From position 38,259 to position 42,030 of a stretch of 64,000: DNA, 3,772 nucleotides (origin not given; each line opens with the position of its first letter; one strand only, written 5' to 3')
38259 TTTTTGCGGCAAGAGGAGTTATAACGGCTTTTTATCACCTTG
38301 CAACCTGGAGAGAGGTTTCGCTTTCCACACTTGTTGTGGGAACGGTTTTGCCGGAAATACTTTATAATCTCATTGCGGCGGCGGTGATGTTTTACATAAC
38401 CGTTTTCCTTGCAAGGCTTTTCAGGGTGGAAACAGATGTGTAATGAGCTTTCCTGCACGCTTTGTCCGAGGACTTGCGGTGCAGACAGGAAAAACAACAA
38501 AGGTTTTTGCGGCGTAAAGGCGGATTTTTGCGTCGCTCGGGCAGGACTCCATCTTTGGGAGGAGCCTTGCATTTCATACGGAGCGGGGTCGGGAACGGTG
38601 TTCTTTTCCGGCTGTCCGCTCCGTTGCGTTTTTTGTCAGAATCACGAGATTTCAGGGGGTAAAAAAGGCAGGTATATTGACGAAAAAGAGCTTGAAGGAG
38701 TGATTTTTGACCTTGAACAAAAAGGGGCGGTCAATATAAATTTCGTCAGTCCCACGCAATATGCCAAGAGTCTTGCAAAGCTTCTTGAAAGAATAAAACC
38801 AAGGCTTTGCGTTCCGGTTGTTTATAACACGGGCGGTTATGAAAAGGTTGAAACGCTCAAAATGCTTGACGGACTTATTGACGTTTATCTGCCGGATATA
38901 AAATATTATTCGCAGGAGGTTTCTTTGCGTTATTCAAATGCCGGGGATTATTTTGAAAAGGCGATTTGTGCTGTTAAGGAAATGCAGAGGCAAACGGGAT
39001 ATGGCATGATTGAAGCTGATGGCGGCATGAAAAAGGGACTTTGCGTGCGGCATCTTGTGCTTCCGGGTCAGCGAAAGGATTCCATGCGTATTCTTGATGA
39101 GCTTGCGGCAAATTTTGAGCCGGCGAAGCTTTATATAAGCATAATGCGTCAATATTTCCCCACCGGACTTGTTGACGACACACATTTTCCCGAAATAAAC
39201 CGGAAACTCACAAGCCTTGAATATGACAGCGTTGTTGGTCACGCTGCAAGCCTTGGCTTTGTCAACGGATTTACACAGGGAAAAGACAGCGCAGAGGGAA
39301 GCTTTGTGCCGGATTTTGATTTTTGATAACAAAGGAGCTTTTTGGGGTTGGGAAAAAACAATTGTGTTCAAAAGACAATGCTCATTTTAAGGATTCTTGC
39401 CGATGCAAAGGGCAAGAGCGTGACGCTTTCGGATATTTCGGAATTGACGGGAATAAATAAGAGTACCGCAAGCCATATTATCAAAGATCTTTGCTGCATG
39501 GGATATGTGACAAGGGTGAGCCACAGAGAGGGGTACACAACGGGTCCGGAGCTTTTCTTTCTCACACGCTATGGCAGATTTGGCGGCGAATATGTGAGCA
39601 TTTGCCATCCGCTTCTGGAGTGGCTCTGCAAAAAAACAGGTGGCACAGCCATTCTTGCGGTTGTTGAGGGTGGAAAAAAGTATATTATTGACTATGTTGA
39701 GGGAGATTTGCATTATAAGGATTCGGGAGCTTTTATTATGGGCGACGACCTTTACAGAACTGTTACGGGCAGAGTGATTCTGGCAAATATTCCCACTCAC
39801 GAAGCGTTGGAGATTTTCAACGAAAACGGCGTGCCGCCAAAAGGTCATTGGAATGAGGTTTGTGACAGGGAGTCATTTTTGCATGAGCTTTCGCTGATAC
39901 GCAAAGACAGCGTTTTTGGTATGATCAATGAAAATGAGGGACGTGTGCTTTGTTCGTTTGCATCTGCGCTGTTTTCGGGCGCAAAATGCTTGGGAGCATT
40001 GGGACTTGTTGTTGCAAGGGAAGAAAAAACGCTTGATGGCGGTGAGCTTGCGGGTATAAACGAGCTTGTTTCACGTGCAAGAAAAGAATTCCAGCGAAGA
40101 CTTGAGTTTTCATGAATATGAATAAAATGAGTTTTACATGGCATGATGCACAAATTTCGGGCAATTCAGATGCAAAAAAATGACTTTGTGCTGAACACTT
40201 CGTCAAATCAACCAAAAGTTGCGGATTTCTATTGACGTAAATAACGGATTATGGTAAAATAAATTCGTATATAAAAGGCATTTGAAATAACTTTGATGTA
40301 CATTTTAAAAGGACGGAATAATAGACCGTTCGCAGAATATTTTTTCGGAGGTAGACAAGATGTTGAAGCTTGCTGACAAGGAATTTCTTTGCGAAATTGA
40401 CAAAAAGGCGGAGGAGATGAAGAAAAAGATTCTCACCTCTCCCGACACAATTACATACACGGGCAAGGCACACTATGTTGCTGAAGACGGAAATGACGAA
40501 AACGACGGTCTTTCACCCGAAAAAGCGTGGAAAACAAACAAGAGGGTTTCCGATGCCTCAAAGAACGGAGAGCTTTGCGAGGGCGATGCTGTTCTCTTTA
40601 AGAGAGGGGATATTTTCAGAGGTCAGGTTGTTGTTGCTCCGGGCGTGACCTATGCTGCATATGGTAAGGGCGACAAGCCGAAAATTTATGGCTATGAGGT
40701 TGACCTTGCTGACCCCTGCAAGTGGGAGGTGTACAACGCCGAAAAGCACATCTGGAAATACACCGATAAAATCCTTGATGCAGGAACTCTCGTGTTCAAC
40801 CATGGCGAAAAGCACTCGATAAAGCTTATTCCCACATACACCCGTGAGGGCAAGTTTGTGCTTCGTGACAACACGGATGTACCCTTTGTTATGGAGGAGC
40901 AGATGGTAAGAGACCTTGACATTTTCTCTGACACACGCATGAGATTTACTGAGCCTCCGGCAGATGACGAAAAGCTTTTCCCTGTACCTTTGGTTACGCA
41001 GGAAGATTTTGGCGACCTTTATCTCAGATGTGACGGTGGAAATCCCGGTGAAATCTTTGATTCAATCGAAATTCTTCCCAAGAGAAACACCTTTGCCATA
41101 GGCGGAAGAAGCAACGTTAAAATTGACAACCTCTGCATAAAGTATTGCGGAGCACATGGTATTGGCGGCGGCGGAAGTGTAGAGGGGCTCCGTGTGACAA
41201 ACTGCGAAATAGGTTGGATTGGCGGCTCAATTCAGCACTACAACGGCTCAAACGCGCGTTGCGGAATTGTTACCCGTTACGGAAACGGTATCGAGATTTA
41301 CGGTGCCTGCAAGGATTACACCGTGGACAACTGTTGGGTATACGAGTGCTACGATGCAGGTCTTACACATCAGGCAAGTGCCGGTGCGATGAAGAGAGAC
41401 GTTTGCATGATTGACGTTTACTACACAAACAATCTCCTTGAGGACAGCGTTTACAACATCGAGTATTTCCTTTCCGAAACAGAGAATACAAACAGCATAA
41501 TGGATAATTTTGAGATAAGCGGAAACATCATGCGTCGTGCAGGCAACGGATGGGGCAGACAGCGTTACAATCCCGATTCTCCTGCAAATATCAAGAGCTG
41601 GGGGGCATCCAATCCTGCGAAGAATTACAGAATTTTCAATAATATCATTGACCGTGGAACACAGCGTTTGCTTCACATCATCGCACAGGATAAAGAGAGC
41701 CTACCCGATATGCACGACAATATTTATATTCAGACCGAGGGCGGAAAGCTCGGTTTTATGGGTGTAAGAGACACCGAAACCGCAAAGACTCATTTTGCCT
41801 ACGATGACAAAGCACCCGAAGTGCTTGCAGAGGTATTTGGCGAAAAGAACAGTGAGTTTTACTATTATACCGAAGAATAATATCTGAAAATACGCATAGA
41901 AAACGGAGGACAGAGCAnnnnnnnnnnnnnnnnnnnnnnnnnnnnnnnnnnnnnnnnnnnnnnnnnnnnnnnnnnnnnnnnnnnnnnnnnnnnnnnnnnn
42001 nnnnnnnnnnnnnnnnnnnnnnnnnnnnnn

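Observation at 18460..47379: Seven paralogues of one uncharacterised right-handed beta-helix module, in two loci and three cellular addresses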

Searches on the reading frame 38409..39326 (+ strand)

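Call 4: search_protein_families(library=pfam, proteins=[window:38409-39326:+], max_evalue=0.01)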
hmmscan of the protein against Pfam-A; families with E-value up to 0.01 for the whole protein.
window:38409-39326:+ (305 aa): 2 families
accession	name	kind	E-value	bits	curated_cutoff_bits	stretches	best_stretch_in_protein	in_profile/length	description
PF04055.27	Radical_SAM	-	3.6e-10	40.7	29.5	1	64-195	2-139/166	Radical SAM superfamily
PF13353.11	Fer4_12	-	1.8e-07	32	22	1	63-149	9-97/137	4Fe-4S single cluster domain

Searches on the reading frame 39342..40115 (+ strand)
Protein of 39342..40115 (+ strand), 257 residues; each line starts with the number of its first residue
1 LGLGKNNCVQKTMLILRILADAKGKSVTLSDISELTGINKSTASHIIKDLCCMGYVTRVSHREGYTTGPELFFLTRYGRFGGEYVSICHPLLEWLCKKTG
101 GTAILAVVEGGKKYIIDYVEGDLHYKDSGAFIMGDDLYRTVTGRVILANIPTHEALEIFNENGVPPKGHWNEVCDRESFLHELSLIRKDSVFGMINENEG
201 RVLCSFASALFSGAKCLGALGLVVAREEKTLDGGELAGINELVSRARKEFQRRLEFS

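Call 4: search_protein_families(library=pfam, proteins=[window:39342-40115:+], max_evalue=0.01)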
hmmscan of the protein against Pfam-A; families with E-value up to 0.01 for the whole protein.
window:39342-40115:+ (257 aa): 12 families
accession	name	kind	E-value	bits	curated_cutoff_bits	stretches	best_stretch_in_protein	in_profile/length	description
PF01614.24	IclR_C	-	3.1e-09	37.1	24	1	86-226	11-150/174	Bacterial transcriptional regulator IclR C-terminal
PF09339.16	HTH_IclR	-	1.5e-08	34.7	22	1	9-59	2-51/52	IclR helix-turn-helix domain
PF12802.13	MarR_2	-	1.6e-08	35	27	1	13-63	8-57/61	MarR family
PF01047.28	MarR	-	1.7e-05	25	24.6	1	13-61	6-52/59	MarR family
PF13463.12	HTH_27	-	5.3e-05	23.8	22.2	1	13-61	6-53/68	Winged helix DNA-binding domain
PF01022.26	HTH_5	-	0.0001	22.6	22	1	15-57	7-46/47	Bacterial regulatory protein, arsR family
PF13412.12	HTH_24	-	0.00041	20.3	21.9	1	14-57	7-48/48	Winged helix-turn-helix DNA-binding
PF04182.18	B-block_TFIIIC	-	0.0016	18.9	22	1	15-75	7-68/73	B-block binding subunit of TFIIIC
PF01325.25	Fe_dep_repress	-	0.0034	18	26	1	23-58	19-54/60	Iron dependent repressor, N-terminal DNA binding domain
PF08279.18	HTH_11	-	0.0057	16.9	25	0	14-65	4-54/55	HTH domain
PF01978.25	TrmB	-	0.0059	16.9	25.6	0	25-62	21-58/68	Sugar-specific transcriptional regulator TrmB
PF02082.26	Rrf2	-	0.0087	16.7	30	0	15-59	11-56/132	Iron-dependent Transcriptional regulator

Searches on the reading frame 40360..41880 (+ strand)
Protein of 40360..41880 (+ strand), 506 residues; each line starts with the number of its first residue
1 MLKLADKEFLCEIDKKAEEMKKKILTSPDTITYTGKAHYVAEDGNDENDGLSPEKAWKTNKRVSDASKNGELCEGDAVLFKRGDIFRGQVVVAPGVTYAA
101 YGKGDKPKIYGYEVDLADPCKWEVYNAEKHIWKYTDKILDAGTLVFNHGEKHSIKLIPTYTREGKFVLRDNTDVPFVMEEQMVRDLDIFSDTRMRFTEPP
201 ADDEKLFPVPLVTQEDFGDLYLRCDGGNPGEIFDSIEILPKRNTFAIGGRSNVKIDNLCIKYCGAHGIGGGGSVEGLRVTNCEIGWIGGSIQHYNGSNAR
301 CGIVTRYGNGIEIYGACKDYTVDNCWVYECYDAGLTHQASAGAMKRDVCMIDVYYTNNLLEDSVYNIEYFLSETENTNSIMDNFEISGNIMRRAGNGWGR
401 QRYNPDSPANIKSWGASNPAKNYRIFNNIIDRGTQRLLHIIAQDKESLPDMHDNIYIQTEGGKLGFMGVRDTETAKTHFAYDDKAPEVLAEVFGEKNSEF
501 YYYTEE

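Call 3: search_protein_families(library=pfam, proteins=[window:40360-41880:+], max_evalue=0.01)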
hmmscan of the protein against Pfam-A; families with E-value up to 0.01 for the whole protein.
window:40360-41880:+ (506 aa): 0 families

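Call 8: search_protein_families(library=ncbifam, proteins=[window:40360-41880:+], max_evalue=0.1)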
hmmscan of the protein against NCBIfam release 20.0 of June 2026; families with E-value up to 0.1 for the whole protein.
window:40360-41880:+ (506 aa): 1 family
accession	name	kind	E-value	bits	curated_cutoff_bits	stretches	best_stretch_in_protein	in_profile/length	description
NF047897.1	LctobiosidLnbX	equivalog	0.00011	20.1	2500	1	31-91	39-98/1498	lacto-N-biosidase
